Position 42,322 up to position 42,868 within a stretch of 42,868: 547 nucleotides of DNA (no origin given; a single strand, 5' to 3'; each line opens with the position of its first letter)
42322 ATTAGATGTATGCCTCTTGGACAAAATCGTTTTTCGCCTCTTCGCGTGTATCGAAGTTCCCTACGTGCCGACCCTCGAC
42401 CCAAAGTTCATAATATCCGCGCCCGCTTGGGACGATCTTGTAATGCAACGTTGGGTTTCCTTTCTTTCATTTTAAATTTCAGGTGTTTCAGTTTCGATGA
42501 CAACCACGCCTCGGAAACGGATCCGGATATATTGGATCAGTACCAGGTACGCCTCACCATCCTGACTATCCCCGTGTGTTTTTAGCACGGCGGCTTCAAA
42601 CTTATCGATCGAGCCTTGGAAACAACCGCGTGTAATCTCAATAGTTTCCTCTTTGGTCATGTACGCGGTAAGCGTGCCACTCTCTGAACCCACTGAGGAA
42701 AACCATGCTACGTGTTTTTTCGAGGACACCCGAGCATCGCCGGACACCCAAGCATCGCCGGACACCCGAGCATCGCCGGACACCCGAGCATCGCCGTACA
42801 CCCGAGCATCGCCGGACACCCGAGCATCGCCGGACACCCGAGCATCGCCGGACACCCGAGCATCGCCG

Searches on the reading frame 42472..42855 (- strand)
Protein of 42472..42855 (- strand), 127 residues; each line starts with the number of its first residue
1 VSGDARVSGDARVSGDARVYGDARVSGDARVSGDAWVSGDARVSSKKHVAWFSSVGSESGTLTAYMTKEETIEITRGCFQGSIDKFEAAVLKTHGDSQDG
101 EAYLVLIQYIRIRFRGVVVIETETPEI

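Call 80: search_protein_families(library=pfam, proteins=[window:42472-42855:-], max_evalue=0.001)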
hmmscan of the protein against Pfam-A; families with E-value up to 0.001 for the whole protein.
window:42472-42855:- (127 aa): 1 family
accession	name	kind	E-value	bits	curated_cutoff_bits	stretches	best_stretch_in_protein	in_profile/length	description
PF18836.7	B_solenoid_ydck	-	8.3e-12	44.5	30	2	23-39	1-17/17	YdcK Beta solenoid repeat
